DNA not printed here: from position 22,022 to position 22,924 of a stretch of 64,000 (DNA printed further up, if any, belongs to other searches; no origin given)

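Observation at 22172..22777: Cupin protein carrying the DddK/DddW/DddQ-type metal and Tyr motif: candidate DMSP lyase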

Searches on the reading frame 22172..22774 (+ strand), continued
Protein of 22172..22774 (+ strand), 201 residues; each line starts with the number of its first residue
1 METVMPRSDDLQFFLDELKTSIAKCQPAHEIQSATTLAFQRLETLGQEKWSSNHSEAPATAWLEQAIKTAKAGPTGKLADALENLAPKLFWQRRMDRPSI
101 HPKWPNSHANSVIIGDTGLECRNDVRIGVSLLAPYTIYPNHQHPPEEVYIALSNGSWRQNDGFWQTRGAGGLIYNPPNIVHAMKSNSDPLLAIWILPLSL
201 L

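Call 24: find_homologous_proteins(query=A1, max_evalue=0.001)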
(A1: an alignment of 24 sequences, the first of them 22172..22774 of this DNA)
Query A1 (24 sequences) (201 aa, profile of the alignment): 137 proteins with E <= 0.001 among 7244 candidates; the best 120 are listed.
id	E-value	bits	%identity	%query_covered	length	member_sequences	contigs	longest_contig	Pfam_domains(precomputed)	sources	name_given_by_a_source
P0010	1.0e-86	308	44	95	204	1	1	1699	PF16867.12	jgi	jgi:quercetin dioxygenase-like cupin family protein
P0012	1.4e-85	304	44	95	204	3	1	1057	PF16867.12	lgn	-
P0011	4.8e-85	302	45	95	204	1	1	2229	PF16867.12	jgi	jgi:Dimethlysulfonioproprionate lyase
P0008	6.9e-85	302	46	95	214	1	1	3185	PF16867.12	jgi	jgi:quercetin dioxygenase-like cupin family protein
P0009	5.2e-84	299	45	95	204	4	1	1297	PF16867.12,PF07883.18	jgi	jgi:quercetin dioxygenase-like cupin family protein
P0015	9.3e-84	298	44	95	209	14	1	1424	PF16867.12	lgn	-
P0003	2.1e-81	291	51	96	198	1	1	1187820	PF16867.12,PF07883.18,PF12973.14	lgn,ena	-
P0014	1.0e-79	285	57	62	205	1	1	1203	PF16867.12,PF07883.18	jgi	jgi:quercetin dioxygenase-like cupin family protein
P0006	3.2e-79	283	63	57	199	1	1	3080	PF16867.12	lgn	-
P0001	1.8e-78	281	99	98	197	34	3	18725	PF16867.12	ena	-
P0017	3.2e-78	280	43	97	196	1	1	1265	PF16867.12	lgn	-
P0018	1.3e-77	278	41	97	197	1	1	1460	PF16867.12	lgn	-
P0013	4.0e-77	277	48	79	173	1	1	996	PF16867.12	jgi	jgi:quercetin dioxygenase-like cupin family protein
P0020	8.5e-77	276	40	95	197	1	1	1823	PF16867.12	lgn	-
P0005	1.1e-76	275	52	97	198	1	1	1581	PF16867.12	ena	-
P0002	1.2e-76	275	65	99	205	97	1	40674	PF16867.12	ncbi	-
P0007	2.0e-76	274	44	95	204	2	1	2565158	PF16867.12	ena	-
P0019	7.6e-76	272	42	96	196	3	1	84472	PF16867.12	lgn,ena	-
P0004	1.1e-75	272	54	97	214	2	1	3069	PF16867.12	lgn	-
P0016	3.4e-72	261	52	70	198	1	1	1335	PF16867.12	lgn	-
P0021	5.2e-63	231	50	62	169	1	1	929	PF16867.12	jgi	jgi:hypothetical protein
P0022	3.7e-62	228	42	60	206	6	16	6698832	PF16867.12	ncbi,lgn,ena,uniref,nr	ncbi:dimethylsulfoniopropionate lyase [Pseudomonas corrugata]|uniref:Uncharacterized protein n=2 Tax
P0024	5.7e-58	214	40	60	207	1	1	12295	PF16867.12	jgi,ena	-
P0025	5.8e-58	214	39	95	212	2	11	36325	PF16867.12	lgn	-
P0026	7.2e-58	214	44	58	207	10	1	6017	PF16867.12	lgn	-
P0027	1.4e-57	213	42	58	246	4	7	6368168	PF16867.12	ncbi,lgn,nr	ncbi:dimethylsulfonioproprionate lyase family protein [Pseudomonas fluorescens]|nr:dimethylsulfoniop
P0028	1.7e-57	213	43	58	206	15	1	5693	PF16867.12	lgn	-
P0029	2.2e-57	212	40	60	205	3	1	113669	PF16867.12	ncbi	ncbi:dimethylsulfonioproprionate lyase family protein [Pseudomonas sp. N8]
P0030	4.0e-57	211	41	58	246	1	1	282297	PF16867.12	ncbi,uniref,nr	ncbi:dimethylsulfonioproprionate lyase family protein [Pseudomonas sp. Q12-87]|uniref:dimethylsulfon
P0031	4.9e-57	211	41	67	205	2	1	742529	PF16867.12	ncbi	ncbi:dimethylsulfonioproprionate lyase family protein [Pseudomonas sp. LARHCG127]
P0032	8.0e-57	210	41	58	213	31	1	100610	PF16867.12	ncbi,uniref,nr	ncbi:dimethylsulfonioproprionate lyase family protein [Pseudomonas ogarae]|uniref:dimethylsulfoniopr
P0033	4.7e-56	208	42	60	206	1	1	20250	PF16867.12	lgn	-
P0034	5.2e-56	208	43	58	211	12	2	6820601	PF16867.12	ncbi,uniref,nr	ncbi:dimethylsulfonioproprionate lyase family protein [Pseudomonas fluorescens]|uniref:dimethylsulfo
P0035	5.6e-56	208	44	58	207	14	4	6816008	PF16867.12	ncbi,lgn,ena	-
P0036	6.6e-56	207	41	60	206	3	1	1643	PF16867.12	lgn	-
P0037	7.6e-56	207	46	58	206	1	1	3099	PF16867.12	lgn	-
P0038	1.2e-55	206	41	57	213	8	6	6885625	PF16867.12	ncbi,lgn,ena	-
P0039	1.3e-55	206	42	60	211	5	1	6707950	PF16867.12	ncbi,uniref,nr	ncbi:dimethylsulfonioproprionate lyase family protein [Pseudomonas sp. Tri1]|uniref:dimethylsulfonio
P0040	1.3e-55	206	41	57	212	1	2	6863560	PF16867.12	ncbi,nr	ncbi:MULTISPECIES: dimethylsulfonioproprionate lyase family protein [Pseudomonas]|nr:dimethylsulfoni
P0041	1.3e-55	206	41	57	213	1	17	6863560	PF16867.12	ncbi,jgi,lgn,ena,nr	ncbi:hypothetical protein LRP86_05829 [Pseudomonas brassicacearum]|nr:dimethlysulfoniopropionate lya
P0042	1.4e-55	206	41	57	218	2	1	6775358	PF16867.12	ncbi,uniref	ncbi:dimethylsulfonioproprionate lyase family protein [Pseudomonas brassicacearum]|uniref:dimethylsu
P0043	1.4e-55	206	41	57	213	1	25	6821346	PF16867.12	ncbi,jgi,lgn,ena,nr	ncbi:hypothetical protein PHLH3_39220 [Pseudomonas sp. St386]|jgi:hypothetical protein|nr:hypothetic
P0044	1.4e-55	206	41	57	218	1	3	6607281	PF16867.12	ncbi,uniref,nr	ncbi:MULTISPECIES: dimethylsulfonioproprionate lyase family protein [Pseudomonas]|uniref:dimethylsul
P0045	1.4e-55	206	41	57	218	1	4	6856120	PF16867.12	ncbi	ncbi:dimethylsulfonioproprionate lyase family protein [Pseudomonas fluorescens]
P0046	1.5e-55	206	41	57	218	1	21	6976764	PF16867.12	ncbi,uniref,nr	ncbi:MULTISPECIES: dimethylsulfonioproprionate lyase family protein [Pseudomonas]|uniref:dimethylsul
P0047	1.8e-55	206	41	57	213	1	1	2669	PF16867.12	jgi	-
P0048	2.5e-55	205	41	57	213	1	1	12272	PF16867.12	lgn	-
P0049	2.9e-55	205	45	59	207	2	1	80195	PF16867.12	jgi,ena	-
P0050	4.0e-55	205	45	59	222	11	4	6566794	PF16867.12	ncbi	ncbi:dimethylsulfonioproprionate lyase family protein [Pseudomonas viridiflava]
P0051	4.5e-55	205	43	60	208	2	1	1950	PF16867.12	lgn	-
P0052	6.2e-55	204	42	60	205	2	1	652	PF16867.12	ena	-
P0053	7.4e-55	204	42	61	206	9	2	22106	PF16867.12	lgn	-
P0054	8.1e-55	204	43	58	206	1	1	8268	PF16867.12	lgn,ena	-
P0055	1.1e-54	203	40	67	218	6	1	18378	PF16867.12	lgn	-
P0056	2.6e-54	202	42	60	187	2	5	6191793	PF16867.12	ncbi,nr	ncbi:dimethylsulfonioproprionate lyase family protein [Pseudomonas syringae]|nr:dimethylsulfonioprop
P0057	6.7e-54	201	43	60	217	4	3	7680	PF16867.12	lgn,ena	-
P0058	2.3e-52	196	43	58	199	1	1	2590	PF16867.12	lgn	-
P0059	3.0e-52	195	41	60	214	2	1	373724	PF16867.12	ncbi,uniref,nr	ncbi:dimethylsulfonioproprionate lyase family protein [Pseudomonas sp. OA65]|uniref:dimethylsulfonio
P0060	4.9e-50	188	34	93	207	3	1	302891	PF16867.12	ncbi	ncbi:dimethylsulfonioproprionate lyase family protein [Pseudomonas karstica]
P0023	1.3e-44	171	43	29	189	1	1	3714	PF16867.12,PF02311.26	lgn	-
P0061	2.2e-44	170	40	59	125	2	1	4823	PF16867.12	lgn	-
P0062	3.2e-44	169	31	97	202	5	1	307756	PF16867.12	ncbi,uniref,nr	ncbi:dimethylsulfoniopropionate lyase [Pseudomonas sp. 21LCFQ010]|uniref:dimethylsulfonioproprionate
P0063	7.5e-43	165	36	67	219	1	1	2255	PF16867.12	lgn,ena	-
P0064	1.6e-36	144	39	42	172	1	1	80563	PF16867.12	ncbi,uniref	ncbi:dimethylsulfonioproprionate lyase family protein, partial [Pseudomonas brassicacearum]|uniref:d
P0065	8.6e-35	138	37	37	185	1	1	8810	PF16867.12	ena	-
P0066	2.4e-32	130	36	36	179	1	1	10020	PF16867.12,PF02311.26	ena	-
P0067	9.0e-31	125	27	75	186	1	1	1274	PF16867.12,PF07883.18,PF02311.26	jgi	-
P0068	1.9e-29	121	41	37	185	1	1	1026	PF16867.12,PF02311.26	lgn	-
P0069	3.3e-29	120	45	37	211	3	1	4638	PF16867.12,PF07883.18,PF12973.14,PF02311.26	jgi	jgi:mannose-6-phosphate isomerase-like protein (cupin superfamily)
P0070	1.6e-27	115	36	36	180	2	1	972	PF16867.12,PF07883.18,PF02311.26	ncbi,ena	-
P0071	2.2e-27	114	25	91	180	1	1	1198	PF16867.12,PF07883.18,PF02311.26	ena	-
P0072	2.4e-27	114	43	37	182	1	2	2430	PF16867.12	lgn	-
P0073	6.0e-27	113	37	36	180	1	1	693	PF16867.12,PF07883.18,PF02311.26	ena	-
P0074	1.6e-26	111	36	37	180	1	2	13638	PF16867.12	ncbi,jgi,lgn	-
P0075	3.0e-25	107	42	34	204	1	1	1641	PF16867.12,PF02311.26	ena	-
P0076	8.1e-25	106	33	70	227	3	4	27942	PF16867.12,PF02311.26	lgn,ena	-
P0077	1.3e-24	105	39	40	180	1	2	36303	PF16867.12,PF02311.26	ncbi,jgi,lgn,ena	jgi:quercetin dioxygenase-like cupin family protein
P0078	2.1e-24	105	29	94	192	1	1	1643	PF16867.12,PF02311.26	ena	-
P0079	2.4e-24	104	31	74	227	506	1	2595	PF16867.12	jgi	-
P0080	2.4e-24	104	29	70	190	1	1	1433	PF16867.12,PF07883.18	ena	-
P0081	2.6e-24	104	32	70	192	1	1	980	PF16867.12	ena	-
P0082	3.5e-24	104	31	74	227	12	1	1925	PF16867.12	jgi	-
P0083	3.7e-24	104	29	70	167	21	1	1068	PF16867.12,PF07883.18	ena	-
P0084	4.1e-24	104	31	70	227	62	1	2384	PF16867.12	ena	-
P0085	9.0e-24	102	42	36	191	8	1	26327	PF16867.12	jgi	jgi:quercetin dioxygenase-like cupin family protein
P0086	1.1e-23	102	30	71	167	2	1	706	PF16867.12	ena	-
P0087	1.2e-23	102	44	34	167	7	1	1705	PF16867.12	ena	-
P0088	1.3e-23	102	24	87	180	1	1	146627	PF16867.12,PF07883.18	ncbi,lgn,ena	-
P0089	2.4e-23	101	44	34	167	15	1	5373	PF16867.12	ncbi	-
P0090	2.7e-23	101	33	76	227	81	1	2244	PF16867.12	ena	-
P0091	5.1e-23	100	44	34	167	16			PF16867.12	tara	tara:strand:+ start:652 stop:1155 length:504 start_codon:yes stop_codon:yes gene_type:complete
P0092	6.5e-23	100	36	29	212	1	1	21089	PF16867.12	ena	-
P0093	7.3e-23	99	41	34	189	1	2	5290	PF16867.12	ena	-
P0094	1.2e-22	99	38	35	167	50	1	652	PF16867.12,PF07883.18,PF02311.26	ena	-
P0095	1.5e-22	98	33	40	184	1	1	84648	PF16867.12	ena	-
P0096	3.3e-22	97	31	40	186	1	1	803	PF16867.12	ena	-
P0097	3.3e-22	97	31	61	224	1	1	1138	PF16867.12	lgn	-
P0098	3.6e-22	97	30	59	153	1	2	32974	PF16867.12,PF07883.18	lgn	-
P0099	3.8e-22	97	39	35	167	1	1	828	PF16867.12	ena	-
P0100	3.8e-22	97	29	70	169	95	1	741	PF16867.12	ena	-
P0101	6.4e-22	96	34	37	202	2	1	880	PF16867.12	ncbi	-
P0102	8.9e-22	96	36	36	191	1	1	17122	PF16867.12,PF07883.18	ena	-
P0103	1.5e-21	95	25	74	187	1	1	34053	PF16867.12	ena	-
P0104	2.5e-21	94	34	38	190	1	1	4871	PF16867.12,PF07883.18,PF02311.26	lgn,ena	-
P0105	1.1e-20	92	23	91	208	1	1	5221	PF16867.12,PF07883.18,PF02311.26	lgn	-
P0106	1.3e-20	92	37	38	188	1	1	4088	PF16867.12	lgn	-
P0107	1.9e-20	92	35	37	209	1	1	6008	PF16867.12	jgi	-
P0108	2.5e-20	91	23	91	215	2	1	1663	PF16867.12,PF02311.26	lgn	-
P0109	2.6e-20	91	35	37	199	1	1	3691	PF16867.12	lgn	-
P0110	5.5e-20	90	29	70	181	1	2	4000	PF16867.12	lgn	-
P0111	1.0e-19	89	39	35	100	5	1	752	PF16867.12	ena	-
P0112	2.0e-19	88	38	37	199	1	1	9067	PF16867.12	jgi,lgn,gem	-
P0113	2.9e-19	88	36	37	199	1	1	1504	PF16867.12,PF02311.26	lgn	-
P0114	3.0e-19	88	-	-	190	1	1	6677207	PF16867.12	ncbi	-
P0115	4.1e-19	87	40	35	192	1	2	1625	PF16867.12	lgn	-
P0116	5.5e-19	87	35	37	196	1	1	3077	PF16867.12,PF07883.18,PF02311.26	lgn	-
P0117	6.2e-19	87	34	36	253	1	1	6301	PF16867.12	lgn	-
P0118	1.4e-18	86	34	37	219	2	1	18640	PF16867.12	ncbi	-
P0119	2.0e-18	85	-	-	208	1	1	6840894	PF16867.12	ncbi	-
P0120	2.2e-18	85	34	35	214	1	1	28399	PF16867.12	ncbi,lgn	-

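Call 25: search_dna_similar(query=window:22172-22774:+, collection=plasmids, mode=protein, max_evalue=0.001, max_rows=25)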
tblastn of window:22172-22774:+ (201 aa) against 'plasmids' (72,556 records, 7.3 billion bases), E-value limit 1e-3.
Records with a match: 253; places in all: 371; records where one place covers at least 80% of the query: 193.
Best place of each record, by identity: <60% 253.
By first word of the organism name: Rhizobium 135; Sinorhizobium 83; Ensifer 8; Shinella 6; Paracoccus 4; Phyllobacterium 3; Neorhizobium 2; Agrobacterium 2; Leisingera 2; Methylobacterium 1; and 7 more.
By predicted mobility (MOB-suite, as given by PLSDB): conjugative 113; non-mobilizable 86; mobilizable 54.
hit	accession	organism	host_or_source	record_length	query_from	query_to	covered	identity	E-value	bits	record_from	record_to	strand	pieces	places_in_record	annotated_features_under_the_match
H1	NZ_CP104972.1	Phyllobacterium zundukense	Vicia costata,cell culture,root nodule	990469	2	185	92%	39.2%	2e-29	120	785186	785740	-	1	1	dimethylsulfoniopropionate lyase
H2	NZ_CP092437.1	Rhizobium sp. K102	Phaseolus vulgaris,Cell culture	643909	7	185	89%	39.0%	3e-30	123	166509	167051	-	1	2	dimethylsulfoniopropionate lyase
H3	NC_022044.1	Paracoccus aminophilus JCM 7686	-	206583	2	188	93%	37.2%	5e-28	117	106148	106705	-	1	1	dimethylsulfonioproprionate lyase family protein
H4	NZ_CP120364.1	Sinorhizobium kummerowiae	Kummerowia stipulacea,Pure culture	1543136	3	185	91%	38.0%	4e-29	120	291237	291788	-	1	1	none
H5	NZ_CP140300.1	Sinorhizobium kummerowiae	Kummerowia stipulacea,Pure culture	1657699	3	185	91%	38.0%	4e-29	120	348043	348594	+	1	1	none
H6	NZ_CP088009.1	Rhizobium sp. T136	Melilotus albus,Cell culture,root nodule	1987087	2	185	92%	37.6%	5e-29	120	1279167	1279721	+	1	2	none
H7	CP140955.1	Sinorhizobium meliloti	Medicago lupulina,whole organism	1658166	3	185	91%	37.8%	5e-29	120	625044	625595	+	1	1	dimethylsulfoniopropionate lyase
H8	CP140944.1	Sinorhizobium meliloti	Medicago lupulina,whole organism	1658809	3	185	91%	37.8%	5e-29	120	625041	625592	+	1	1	dimethylsulfoniopropionate lyase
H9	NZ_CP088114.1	Sinorhizobium meliloti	cell culture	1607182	3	185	91%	37.8%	6e-29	119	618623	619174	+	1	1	none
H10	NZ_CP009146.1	Sinorhizobium meliloti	Medicago orbicularis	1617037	3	185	91%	37.8%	6e-29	119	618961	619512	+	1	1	none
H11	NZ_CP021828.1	Sinorhizobium meliloti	Medicago truncatula,Single Cell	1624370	3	185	91%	37.8%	6e-29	119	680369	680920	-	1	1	none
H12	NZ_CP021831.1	Sinorhizobium meliloti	Medicago truncatula,Single Cell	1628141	3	185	91%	37.8%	6e-29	119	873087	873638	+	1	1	none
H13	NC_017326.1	Sinorhizobium meliloti SM11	-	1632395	3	185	91%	37.8%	6e-29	119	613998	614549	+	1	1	none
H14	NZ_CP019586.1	Sinorhizobium meliloti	Medicago arborea,tissue sample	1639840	3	185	91%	37.8%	6e-29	119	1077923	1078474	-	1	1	none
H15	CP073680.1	Sinorhizobium meliloti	Medicago truncatula,cell culture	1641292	3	185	91%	37.8%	6e-29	119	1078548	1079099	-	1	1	dimethylsulfoniopropionate lyase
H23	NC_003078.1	Sinorhizobium meliloti 1021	-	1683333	3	185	91%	37.8%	6e-29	119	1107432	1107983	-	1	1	none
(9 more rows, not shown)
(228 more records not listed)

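Call 26: get_annotated_region(hit=H23, flank=8000)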
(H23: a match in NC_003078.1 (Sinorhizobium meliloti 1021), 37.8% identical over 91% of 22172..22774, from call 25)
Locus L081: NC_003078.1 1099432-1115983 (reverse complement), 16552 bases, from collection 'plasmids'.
description: Sinorhizobium meliloti 1021 plasmid pSymB, complete sequence
organism: Sinorhizobium meliloti 1021 (NCBI taxid 266834)
taxonomy: Bacteria; Pseudomonadota; Alphaproteobacteria; Hyphomicrobiales; Rhizobiaceae; Sinorhizobium; Sinorhizobium meliloti; Sinorhizobium meliloti 1021
host: -; source: -; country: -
typing (MOB-suite, as given by PLSDB): mobilizable; relaxase MOBQ
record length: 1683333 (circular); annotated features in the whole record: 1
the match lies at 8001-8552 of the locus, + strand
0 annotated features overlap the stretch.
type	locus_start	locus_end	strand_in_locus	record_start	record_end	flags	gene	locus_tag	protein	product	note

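Call 27: get_annotated_region(hit=H3, flank=8000)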
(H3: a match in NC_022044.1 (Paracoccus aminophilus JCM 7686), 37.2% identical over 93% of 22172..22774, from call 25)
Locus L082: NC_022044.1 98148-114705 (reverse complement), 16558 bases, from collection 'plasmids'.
description: Paracoccus aminophilus JCM 7686 plasmid pAMI6, complete sequence
organism: Paracoccus aminophilus JCM 7686 (NCBI taxid 1367847)
taxonomy: Bacteria; Pseudomonadota; Alphaproteobacteria; Rhodobacterales; Paracoccaceae; Paracoccus; Paracoccus aminophilus; Paracoccus aminophilus JCM 7686
host: -; source: -; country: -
typing (MOB-suite, as given by PLSDB): non-mobilizable; replicon rep_cluster_229
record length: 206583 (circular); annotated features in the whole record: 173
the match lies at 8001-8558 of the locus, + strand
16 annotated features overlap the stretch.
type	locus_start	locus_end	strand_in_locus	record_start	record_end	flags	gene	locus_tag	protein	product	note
CDS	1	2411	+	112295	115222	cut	-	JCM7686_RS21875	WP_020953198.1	sarcosine oxidase subunit alpha family protein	-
CDS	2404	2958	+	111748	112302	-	-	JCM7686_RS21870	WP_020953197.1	sarcosine oxidase subunit gamma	-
CDS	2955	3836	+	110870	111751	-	folD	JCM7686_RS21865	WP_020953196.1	bifunctional methylenetetrahydrofolate dehydrogenase/methenyltetrahydrofolate cyclohydrolase FolD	-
CDS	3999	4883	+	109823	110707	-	purU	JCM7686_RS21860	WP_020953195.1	formyltetrahydrofolate deformylase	GO:0009152 - purine ribonucleotide biosynthetic process [Evidence IEA]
CDS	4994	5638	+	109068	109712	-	-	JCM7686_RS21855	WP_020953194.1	XRE family transcriptional regulator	-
CDS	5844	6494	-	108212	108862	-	-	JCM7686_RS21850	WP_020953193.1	3-oxoacid CoA-transferase subunit B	-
CDS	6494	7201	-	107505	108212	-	-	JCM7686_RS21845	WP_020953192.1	CoA transferase subunit A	-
CDS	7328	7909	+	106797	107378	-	-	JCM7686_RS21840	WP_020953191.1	LuxR C-terminal-related transcriptional regulator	GO:0006355 - regulation of DNA-templated transcription [Evidence IEA]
CDS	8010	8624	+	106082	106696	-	-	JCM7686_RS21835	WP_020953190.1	dimethylsulfonioproprionate lyase family protein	-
CDS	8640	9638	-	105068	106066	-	-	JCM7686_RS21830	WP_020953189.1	helix-turn-helix domain-containing protein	-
CDS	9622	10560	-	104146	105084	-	-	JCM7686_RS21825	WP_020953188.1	alpha/beta hydrolase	-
CDS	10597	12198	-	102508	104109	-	-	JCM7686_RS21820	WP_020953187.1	ABC transporter ATP-binding protein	-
CDS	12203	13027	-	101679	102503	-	-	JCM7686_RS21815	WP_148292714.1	ABC transporter permease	-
CDS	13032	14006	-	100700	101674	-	-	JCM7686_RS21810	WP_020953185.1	ABC transporter permease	GO:0055085 - transmembrane transport [Evidence IEA]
CDS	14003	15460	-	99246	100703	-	-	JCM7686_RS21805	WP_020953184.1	carnitine 3-dehydrogenase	-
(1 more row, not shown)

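Call 28: get_annotated_region(hit=H7, flank=9000)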
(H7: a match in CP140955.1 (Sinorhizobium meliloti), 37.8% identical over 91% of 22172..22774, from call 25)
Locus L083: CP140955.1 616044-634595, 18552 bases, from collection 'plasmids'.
description: Sinorhizobium meliloti strain ml47 plasmid pSymB, complete sequence
organism: Sinorhizobium meliloti (NCBI taxid 382)
taxonomy: Bacteria; Pseudomonadota; Alphaproteobacteria; Hyphomicrobiales; Rhizobiaceae; Sinorhizobium; Sinorhizobium meliloti
host: -; source: Medicago lupulina,whole organism; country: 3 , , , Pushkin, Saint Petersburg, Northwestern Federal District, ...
typing (MOB-suite, as given by PLSDB): mobilizable; relaxase MOBQ
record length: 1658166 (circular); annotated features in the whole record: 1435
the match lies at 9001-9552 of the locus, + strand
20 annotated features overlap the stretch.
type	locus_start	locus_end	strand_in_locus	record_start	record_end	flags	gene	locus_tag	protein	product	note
CDS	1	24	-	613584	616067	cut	-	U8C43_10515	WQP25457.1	heavy metal translocating P-type ATPase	-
CDS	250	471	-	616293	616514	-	-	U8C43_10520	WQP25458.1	heavy-metal-associated domain-containing protein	-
CDS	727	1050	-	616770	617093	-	-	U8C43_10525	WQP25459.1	hypothetical protein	-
CDS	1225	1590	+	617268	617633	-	-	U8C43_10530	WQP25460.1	metalloregulator ArsR/SmtB family transcription factor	-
CDS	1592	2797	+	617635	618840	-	arsK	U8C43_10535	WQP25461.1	arsenite efflux MFS transporter ArsK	-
CDS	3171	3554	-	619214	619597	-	-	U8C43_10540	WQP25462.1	ATP-binding protein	-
CDS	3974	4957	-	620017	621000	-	-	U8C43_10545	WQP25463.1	L,D-transpeptidase family protein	-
CDS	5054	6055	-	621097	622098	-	-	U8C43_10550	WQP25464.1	ABC transporter substrate-binding protein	-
CDS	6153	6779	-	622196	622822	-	-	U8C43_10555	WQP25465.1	TetR/AcrR family transcriptional regulator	-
CDS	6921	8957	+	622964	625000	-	-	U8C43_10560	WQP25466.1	NADH:flavin oxidoreductase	-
CDS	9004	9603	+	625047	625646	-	-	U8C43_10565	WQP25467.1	dimethylsulfoniopropionate lyase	-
CDS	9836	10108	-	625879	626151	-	-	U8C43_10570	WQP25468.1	usg protein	-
CDS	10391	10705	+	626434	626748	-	groES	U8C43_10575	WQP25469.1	co-chaperone GroES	-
CDS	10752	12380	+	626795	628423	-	groL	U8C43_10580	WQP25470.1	chaperonin GroEL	-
CDS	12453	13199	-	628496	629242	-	-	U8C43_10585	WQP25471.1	thioredoxin family protein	-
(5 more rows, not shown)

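Call 29: get_annotated_region(hit=H2, flank=8000)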
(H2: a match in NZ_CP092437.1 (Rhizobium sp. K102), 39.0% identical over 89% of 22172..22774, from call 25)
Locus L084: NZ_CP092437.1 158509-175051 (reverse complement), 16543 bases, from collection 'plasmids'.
description: Rhizobium sp. K102 plasmid pRSpK102d, complete sequence
organism: Rhizobium sp. K102 (NCBI taxid 2918527)
taxonomy: Bacteria; Pseudomonadota; Alphaproteobacteria; Hyphomicrobiales; Rhizobiaceae; Rhizobium; Rhizobium sp. K102
host: -; source: Phaseolus vulgaris,Cell culture; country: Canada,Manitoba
typing (MOB-suite, as given by PLSDB): non-mobilizable
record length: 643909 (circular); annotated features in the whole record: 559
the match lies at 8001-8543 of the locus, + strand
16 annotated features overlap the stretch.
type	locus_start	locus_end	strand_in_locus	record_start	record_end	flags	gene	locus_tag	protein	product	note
CDS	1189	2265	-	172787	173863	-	-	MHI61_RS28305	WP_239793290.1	glycine betaine/L-proline ABC transporter ATP-binding protein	-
CDS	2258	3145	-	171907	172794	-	-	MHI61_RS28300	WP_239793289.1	proline/glycine betaine ABC transporter permease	-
CDS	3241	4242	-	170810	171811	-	-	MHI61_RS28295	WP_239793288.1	ABC transporter substrate-binding protein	-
CDS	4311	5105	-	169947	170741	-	-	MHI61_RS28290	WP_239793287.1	pyrroline-5-carboxylate reductase dimerization domain-containing protein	-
CDS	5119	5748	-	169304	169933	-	-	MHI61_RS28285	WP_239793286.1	TetR/AcrR family transcriptional regulator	GO:0006355 - regulation of DNA-templated transcription [Evidence IEA]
CDS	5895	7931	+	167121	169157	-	-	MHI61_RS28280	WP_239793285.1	NADH:flavin oxidoreductase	-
CDS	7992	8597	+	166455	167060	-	-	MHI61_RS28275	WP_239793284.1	dimethylsulfoniopropionate lyase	-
CDS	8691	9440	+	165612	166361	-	-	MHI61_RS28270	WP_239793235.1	electron transfer flavoprotein subunit beta/FixA family protein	-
CDS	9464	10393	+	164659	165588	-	-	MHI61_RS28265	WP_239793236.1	electron transfer flavoprotein subunit alpha/FixB family protein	-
CDS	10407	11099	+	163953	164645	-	-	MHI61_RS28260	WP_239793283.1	dimethylsulfonioproprionate lyase family protein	-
CDS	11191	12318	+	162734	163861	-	-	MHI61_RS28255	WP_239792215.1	S-(hydroxymethyl)glutathione dehydrogenase/class III alcohol dehydrogenase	GO:0006113 - fermentation [Evidence IEA]; GO:0009404 - toxin metabolic process [Evidence IEA]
CDS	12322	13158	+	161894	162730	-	fghA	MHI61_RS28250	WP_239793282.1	S-formylglutathione hydrolase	GO:0046292 - formaldehyde metabolic process [Evidence IEA]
CDS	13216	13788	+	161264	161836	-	gfa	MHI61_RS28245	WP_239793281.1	S-(hydroxymethyl)glutathione synthase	GO:0046292 - formaldehyde metabolic process [Evidence IEA]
CDS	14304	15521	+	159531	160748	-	-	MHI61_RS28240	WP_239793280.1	sugar ABC transporter substrate-binding protein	-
CDS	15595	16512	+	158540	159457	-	-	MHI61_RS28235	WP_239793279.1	sugar ABC transporter permease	-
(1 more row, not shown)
